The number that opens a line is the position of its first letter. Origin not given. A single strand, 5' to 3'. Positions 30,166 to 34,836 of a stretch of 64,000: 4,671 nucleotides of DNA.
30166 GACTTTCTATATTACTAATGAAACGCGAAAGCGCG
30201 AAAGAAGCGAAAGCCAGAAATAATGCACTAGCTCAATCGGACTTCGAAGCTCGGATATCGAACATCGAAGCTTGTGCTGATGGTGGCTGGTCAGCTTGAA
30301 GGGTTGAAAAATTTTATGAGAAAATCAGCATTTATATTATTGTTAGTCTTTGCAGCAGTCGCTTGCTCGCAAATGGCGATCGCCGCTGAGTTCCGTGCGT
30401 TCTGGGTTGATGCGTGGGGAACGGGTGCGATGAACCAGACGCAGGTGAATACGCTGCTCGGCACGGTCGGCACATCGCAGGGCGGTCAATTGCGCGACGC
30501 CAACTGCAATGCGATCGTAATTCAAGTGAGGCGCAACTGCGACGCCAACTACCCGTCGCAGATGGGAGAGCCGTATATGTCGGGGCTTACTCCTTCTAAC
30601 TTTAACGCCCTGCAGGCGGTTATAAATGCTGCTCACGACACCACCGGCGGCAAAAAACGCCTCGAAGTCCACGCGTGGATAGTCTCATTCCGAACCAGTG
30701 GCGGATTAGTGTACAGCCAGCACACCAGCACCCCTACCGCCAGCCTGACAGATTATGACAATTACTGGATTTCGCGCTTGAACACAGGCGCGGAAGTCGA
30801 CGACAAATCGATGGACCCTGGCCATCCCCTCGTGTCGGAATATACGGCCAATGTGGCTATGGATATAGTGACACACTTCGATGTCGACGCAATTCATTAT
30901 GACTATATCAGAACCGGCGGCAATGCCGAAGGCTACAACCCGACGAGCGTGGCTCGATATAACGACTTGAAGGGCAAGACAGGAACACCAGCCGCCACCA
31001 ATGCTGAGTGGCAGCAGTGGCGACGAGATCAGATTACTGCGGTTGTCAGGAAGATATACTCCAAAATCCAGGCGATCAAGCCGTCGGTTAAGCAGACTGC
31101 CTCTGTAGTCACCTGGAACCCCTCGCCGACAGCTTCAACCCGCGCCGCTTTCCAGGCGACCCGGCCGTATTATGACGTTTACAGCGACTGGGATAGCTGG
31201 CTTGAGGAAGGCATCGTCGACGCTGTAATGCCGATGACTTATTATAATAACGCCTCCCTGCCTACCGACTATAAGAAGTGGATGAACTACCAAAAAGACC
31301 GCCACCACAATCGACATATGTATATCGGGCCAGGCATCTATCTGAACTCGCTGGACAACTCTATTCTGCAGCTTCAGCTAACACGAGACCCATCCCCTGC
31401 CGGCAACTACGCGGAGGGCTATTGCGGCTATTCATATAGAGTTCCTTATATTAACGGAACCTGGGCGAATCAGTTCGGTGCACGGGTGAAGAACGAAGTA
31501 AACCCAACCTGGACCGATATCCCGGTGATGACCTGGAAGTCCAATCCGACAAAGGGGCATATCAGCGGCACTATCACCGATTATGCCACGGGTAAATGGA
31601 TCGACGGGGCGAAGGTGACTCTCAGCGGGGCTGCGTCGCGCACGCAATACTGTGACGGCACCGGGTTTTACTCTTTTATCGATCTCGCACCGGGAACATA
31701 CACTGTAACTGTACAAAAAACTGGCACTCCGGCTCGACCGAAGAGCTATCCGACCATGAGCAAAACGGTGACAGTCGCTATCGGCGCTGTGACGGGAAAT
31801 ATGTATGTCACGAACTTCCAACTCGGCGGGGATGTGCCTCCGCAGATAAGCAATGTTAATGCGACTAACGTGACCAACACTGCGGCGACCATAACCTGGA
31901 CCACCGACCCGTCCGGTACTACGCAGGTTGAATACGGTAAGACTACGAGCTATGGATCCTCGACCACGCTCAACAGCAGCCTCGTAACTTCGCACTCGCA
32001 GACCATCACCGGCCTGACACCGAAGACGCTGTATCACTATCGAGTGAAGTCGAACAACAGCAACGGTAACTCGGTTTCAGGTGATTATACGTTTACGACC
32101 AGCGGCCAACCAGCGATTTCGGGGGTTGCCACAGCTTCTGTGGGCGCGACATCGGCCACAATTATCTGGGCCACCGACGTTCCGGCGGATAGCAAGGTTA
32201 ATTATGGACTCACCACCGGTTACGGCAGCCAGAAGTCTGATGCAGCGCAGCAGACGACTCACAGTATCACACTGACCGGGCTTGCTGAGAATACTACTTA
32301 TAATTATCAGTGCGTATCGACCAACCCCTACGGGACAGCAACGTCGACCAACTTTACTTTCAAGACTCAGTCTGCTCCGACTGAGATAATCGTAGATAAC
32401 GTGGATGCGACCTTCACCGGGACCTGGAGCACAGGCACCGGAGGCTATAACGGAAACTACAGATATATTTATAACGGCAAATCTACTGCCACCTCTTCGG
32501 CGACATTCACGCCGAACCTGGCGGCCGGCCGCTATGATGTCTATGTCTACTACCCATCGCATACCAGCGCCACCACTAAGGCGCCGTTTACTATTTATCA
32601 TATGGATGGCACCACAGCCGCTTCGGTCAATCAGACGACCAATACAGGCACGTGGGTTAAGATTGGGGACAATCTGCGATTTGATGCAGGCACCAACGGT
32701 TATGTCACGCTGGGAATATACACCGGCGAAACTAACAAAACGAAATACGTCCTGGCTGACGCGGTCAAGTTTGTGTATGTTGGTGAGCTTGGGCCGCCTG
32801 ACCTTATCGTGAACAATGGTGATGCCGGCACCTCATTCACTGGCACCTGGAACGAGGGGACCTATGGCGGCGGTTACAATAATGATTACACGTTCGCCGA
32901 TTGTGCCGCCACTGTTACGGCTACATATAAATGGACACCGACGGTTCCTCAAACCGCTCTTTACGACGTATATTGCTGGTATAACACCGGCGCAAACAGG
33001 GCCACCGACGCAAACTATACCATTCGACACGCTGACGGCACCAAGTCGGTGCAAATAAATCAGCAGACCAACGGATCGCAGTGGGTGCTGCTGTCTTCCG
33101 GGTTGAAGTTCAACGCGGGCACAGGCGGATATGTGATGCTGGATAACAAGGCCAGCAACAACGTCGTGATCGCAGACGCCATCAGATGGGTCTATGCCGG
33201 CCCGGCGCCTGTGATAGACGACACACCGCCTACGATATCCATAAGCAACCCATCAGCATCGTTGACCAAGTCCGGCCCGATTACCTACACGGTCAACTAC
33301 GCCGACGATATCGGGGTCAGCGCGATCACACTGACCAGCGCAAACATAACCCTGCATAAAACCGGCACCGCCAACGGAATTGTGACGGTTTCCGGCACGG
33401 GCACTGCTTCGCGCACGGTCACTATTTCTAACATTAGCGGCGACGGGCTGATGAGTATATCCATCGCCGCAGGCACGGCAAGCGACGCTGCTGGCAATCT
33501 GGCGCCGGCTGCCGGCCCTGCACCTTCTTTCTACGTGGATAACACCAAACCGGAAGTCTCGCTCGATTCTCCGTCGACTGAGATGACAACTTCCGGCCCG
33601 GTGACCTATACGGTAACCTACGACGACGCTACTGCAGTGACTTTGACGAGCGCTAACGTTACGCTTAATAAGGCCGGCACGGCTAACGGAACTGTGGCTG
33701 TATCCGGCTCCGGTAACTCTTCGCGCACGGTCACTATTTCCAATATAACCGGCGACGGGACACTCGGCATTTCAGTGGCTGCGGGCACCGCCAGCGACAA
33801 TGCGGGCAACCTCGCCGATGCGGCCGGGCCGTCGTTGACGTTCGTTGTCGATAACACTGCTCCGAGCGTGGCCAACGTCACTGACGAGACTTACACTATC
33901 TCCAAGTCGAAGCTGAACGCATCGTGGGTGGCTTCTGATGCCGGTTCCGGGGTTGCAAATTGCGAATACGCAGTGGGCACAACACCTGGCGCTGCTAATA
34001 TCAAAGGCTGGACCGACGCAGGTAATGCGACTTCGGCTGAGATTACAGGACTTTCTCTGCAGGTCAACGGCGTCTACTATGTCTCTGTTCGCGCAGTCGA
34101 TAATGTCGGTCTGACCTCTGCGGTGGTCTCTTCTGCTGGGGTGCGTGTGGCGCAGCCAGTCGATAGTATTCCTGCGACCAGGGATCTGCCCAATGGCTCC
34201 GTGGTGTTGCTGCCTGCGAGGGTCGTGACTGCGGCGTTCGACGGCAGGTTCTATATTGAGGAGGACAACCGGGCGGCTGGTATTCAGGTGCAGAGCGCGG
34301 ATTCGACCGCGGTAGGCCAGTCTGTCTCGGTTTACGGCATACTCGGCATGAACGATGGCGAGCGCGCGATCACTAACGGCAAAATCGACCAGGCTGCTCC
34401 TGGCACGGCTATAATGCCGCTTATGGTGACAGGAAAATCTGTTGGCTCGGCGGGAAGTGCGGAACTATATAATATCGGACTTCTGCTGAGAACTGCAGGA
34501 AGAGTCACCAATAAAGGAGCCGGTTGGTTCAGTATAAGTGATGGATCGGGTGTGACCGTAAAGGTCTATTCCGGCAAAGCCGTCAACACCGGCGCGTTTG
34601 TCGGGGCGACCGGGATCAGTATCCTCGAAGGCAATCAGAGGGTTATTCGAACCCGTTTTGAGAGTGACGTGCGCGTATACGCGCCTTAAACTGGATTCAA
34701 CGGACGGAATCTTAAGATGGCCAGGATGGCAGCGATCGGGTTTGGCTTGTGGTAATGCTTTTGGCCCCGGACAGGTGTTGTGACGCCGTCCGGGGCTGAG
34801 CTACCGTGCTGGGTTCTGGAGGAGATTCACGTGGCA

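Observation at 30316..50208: Array of four giant secreted mosaic proteins: three GHL10-like heads and one cysteine-peptidase head on a shared set of tail modules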

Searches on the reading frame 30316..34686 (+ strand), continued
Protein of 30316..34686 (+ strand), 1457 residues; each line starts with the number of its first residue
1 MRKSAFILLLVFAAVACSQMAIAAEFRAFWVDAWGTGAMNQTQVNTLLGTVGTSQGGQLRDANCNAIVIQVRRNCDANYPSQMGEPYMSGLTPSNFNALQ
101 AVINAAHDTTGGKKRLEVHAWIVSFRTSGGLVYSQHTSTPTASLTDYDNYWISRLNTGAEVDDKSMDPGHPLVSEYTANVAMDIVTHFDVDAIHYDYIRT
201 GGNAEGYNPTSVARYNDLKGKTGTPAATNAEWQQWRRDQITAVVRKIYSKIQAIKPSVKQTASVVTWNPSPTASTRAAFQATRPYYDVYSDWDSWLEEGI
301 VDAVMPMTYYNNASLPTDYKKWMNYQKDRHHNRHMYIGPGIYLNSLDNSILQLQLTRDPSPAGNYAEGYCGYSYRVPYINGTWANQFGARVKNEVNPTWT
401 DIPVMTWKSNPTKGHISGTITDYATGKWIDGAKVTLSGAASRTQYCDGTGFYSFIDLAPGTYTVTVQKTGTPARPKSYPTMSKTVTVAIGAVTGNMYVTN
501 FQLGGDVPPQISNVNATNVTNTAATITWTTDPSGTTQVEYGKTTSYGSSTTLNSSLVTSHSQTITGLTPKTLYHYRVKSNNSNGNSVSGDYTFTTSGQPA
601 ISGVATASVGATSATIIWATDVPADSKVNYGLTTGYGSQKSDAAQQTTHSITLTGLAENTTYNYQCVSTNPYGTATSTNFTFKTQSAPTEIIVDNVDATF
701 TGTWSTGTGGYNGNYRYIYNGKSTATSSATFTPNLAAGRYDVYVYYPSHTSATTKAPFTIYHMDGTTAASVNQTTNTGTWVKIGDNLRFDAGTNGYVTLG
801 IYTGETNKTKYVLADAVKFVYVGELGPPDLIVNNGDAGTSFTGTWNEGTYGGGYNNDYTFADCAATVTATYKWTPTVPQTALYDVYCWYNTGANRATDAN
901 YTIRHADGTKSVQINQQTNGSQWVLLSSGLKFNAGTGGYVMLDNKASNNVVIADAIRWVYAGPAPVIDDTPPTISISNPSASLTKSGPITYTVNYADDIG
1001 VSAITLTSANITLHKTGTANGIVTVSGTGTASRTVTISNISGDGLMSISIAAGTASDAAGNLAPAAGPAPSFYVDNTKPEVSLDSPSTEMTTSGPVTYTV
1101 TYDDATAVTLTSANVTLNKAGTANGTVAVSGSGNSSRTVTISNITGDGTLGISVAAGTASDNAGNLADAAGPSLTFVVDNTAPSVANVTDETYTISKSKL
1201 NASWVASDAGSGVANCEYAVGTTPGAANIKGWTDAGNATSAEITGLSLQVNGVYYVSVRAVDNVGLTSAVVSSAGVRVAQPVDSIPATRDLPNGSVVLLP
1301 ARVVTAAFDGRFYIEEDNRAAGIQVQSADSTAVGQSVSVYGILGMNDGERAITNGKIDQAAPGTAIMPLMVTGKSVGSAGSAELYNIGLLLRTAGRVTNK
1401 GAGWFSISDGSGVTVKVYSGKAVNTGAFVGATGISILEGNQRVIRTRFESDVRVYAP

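Call 13: search_solved_structures(query=window:30316-34686:+, max_evalue=0.01, show_alignments=2)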
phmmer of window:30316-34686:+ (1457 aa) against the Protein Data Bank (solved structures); distinct sequences matched with E-value up to 0.01: 8.
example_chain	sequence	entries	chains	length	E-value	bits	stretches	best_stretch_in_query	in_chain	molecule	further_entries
5oq2_A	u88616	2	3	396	1.4e-17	65.7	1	24-344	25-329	Cwp19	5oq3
6f2p_A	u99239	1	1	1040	1.1e-14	56.1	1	677-822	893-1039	Paenibacillus xanthan lyase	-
5j7k_A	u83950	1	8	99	6e-06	27.2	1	510-593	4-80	FN3con-a-lys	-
4u3h_A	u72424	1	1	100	2.5e-05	25.1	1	507-592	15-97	FN3con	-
1x5g_A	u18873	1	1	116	2.5e-05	25.1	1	507-589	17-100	Neogenin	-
3b83_A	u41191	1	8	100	0.00031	21.5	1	512-596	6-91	TEN-D3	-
7e72_E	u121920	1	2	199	0.0055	17.4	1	485-586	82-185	Angiopoietin-1 receptor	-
5mya_A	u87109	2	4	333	0.0093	16.6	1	484-586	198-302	Angiopoietin-1 receptor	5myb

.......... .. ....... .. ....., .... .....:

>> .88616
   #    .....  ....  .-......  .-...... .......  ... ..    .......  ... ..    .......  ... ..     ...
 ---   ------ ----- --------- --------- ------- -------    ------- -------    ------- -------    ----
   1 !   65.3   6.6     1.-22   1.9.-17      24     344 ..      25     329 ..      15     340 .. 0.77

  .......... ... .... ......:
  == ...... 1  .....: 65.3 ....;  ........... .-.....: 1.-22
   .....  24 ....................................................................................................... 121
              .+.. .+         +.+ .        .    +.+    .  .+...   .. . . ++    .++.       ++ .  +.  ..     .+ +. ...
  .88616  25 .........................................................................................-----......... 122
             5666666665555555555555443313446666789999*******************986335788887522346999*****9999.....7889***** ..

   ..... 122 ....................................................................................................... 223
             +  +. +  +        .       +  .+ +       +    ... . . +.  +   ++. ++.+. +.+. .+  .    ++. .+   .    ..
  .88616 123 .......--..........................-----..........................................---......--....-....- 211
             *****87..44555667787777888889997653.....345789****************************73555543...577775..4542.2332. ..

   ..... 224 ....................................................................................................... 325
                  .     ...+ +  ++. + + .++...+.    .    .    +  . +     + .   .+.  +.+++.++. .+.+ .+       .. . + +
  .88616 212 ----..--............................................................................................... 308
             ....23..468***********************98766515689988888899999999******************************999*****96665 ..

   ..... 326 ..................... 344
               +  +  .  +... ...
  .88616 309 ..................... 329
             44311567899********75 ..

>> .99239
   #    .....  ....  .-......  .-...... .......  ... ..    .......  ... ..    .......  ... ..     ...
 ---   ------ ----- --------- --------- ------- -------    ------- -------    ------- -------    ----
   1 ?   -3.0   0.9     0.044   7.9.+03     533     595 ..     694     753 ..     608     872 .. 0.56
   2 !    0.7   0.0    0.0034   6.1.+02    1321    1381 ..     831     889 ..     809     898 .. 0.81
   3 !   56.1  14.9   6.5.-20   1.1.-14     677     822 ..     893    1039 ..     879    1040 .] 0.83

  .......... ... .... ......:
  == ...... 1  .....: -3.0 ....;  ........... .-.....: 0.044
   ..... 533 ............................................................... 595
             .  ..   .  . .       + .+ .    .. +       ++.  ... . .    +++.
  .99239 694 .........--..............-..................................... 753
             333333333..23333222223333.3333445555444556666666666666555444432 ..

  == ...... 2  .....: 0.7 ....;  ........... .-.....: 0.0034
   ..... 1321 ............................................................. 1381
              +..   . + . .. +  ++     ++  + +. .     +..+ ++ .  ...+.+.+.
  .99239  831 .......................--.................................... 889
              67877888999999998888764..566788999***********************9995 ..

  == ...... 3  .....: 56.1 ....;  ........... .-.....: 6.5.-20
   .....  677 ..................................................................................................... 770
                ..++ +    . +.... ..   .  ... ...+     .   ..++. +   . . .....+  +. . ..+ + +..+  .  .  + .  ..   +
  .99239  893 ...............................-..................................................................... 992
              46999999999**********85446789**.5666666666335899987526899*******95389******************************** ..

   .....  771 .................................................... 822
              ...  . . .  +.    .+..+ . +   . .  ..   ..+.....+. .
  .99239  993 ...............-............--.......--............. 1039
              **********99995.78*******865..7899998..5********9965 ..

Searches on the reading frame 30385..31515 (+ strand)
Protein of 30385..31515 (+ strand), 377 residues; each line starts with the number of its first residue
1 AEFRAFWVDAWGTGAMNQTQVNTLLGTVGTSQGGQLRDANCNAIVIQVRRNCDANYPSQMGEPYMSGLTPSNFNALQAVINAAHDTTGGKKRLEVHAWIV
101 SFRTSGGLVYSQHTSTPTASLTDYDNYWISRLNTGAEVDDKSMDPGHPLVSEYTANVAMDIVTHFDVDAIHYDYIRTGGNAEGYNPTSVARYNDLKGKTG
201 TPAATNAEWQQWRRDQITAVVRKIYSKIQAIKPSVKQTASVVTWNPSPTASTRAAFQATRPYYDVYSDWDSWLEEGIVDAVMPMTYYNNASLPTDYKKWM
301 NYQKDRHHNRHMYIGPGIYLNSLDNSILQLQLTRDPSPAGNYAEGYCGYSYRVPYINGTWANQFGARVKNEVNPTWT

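Call 64: find_related_loci(query=A3, collection=genome_contigs, flank=10000)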
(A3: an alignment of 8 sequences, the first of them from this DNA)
Query A3 (377 aa) in genome_contigs; peptide patterns used: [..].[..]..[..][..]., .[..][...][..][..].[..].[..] (x = any residue, [..] = any of these).
157 stretches matched a pattern; 113 encode a relative of the query (tblastn E <= 1e-3); the best 80 are kept; 75 distinct loci.
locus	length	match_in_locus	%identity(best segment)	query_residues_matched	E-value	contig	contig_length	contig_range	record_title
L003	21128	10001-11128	97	1-376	0e+0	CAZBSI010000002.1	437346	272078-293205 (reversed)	MAG TPA_asm: uncultured bacterium isolate SRP216815_co1_264 genome assembly, contig: NODE_12_length_437346_cov_73.589006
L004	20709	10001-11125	78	2-376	0e+0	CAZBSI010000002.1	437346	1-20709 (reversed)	MAG TPA_asm: uncultured bacterium isolate SRP216815_co1_264 genome assembly, contig: NODE_12_length_437346_cov_73.589006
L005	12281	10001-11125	73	2-376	0e+0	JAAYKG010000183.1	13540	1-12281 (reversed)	MAG: Armatimonadota bacterium isolate AS10tlH2TH_387 225272_AS10, whole genome shotgun sequence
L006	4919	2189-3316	74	1-375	0e+0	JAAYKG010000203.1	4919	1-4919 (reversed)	MAG: Armatimonadota bacterium isolate AS10tlH2TH_387 255313_AS10, whole genome shotgun sequence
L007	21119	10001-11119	70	2-375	0e+0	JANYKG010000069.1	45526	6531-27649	MAG: Armatimonadetes bacterium isolate GL140_5_metabinner_15 GL140_5_k141_1304612, whole genome shotgun sequence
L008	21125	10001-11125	70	1-376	0e+0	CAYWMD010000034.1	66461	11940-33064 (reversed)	MAG TPA_asm: uncultured Bifidobacteriaceae bacterium isolate SRP292972_co2_226 genome assembly, contig: NODE_364_length_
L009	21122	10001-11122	69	2-376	0e+0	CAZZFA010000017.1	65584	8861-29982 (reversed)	MAG TPA_asm: uncultured Planctomycetales bacterium isolate binchicken_co135_101 genome assembly, contig: NODE_985_length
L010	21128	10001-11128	69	1-376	0e+0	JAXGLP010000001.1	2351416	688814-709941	MAG: Armatimonadota bacterium isolate AnMBR.bin211 bin211_1, whole genome shotgun sequence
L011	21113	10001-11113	68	2-376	0e+0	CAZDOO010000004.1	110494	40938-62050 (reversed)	MAG TPA_asm: uncultured Verrucomicrobiota bacterium isolate SRP220891_co1_482 genome assembly, contig: NODE_252_length_1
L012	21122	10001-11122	69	2-376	0e+0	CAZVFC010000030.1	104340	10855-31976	MAG TPA_asm: uncultured Verrucomicrobiota bacterium isolate binchicken_co66_227 genome assembly, contig: NODE_358_length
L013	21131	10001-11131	68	2-375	0e+0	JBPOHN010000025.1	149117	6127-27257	MAG: Armatimonadota bacterium isolate MAG_188 c_000000311658, whole genome shotgun sequence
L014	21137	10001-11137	67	2-376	1e-178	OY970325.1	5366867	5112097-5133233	MAG: uncultured Armatimonadetes bacterium isolate MFD05942.bin.1.84 genome assembly, chromosome: 1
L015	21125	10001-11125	68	2-375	2e-178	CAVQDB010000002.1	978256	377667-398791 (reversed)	MAG: uncultured Armatimonadetes bacterium isolate MFD02416.bin.3.344 genome assembly, contig: contig_36192, whole genome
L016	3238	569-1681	67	1-368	0e+0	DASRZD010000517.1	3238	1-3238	MAG TPA_asm: Armatimonadota bacterium isolate SMAG_U14142 k141_3026117, whole genome shotgun sequence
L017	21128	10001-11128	67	1-376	4e-178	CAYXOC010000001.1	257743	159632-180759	MAG TPA_asm: uncultured bacterium isolate binchicken_co152_100 genome assembly, contig: NODE_35_length_257743_cov_13.774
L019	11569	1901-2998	69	2-358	8e-177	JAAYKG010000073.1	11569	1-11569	MAG: Armatimonadota bacterium isolate AS10tlH2TH_387 71510_AS10, whole genome shotgun sequence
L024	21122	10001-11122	63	2-376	1e-167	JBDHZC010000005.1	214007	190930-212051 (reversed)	MAG: Armatimonadota bacterium isolate AS-MESO-3CA.311 NODE_187_length_214007_cov_11.250657, whole genome shotgun sequenc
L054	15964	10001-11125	70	2-376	0e+0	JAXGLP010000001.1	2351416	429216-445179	MAG: Armatimonadota bacterium isolate AnMBR.bin211 bin211_1, whole genome shotgun sequence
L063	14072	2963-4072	57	2-375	2e-142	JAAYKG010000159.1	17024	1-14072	MAG: Armatimonadota bacterium isolate AS10tlH2TH_387 182937_AS10, whole genome shotgun sequence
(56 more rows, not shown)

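Call 70: search_protein_families(library=pfam, proteins=[L010:15584-19408:+, L014:15215-16627:+, L015:11355-14144:+, L015:19839-20900:+, L019:1-1644:+, L024:4970-6727:-, L024:6718-9630:-, L054:5892-8000:+, L063:1-2589:+], max_evalue=0.0001)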
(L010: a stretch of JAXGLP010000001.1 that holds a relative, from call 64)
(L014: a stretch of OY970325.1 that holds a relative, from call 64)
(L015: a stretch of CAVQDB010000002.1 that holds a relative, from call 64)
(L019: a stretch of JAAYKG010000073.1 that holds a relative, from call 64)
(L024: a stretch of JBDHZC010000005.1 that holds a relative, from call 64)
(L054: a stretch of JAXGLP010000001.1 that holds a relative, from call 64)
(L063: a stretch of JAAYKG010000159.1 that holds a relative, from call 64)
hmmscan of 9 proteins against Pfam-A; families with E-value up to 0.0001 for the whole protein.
L010:15584-19408:+ (1275 aa): 1 family
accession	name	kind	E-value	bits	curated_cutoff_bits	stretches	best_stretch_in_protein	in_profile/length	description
PF21471.3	Reelin_subrepeat-B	-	1.1e-10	41.8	27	0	238-273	58-92/127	Reelin subrepeat B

L014:15215-16627:+ (471 aa): 1 family
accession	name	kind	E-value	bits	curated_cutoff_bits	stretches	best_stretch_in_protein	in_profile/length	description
PF25275.1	Golvesin_C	-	2e-17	63.9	31.6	1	36-165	11-129/132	Golvesin C-terminal domain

L015:11355-14144:+ (930 aa): 6 families
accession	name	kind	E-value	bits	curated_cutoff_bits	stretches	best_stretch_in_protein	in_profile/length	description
PF16656.11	Pur_ac_phosph_N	-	3.1e-45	153.1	30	5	32-114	5-93/93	Purple acid Phosphatase, N-terminal domain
PF00041.27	fn3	-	9.3e-28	96.7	25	2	30-105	3-75/84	Fibronectin type III domain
PF25275.1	Golvesin_C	-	1.3e-16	61.3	31.6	1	419-531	27-129/132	Golvesin C-terminal domain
PF16655.11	PhoD_N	-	1.4e-14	54.8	30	0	73-108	53-86/90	PhoD-like phosphatase, N-terminal domain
PF25059.1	FN3_DSCAM-DSCAML_C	-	1.5e-11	44.9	39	0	72-114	38-79/89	DSCAM/DSCAML C-terminal Fn3-like domain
PF16874.11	Glyco_hydro_36C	-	3.7e-09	37.3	27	0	72-110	23-56/77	Glycosyl hydrolase family 36 C-terminal domain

L015:19839-20900:+ (354 aa): 0 families

L019:1-1644:+ (548 aa): 1 family
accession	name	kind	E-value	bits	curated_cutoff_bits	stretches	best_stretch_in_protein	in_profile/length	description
PF25275.1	Golvesin_C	-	3.7e-32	111.6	31.6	1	26-154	2-131/132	Golvesin C-terminal domain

L024:4970-6727:- (586 aa): 0 families

L024:6718-9630:- (971 aa): 2 families
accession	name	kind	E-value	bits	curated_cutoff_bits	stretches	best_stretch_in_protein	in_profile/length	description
PF10091.15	Glycoamylase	-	5.8e-49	167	27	1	394-623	4-220/221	Putative glucoamylase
PF21582.3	CBM30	-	1.6e-07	31.9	27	1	701-756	77-136/170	Carbohydrate binding domain 30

L054:5892-8000:+ (703 aa): 0 families

L063:1-2589:+ (863 aa): 3 families
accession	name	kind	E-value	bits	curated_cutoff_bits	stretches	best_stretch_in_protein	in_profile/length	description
PF25275.1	Golvesin_C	-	1.3e-16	61.3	31.6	1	215-349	2-129/132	Golvesin C-terminal domain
PF16656.11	Pur_ac_phosph_N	-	5.5e-13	49.7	30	2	38-119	6-93/93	Purple acid Phosphatase, N-terminal domain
PF00041.27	fn3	-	1.8e-09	38.1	25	0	34-110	2-75/84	Fibronectin type III domain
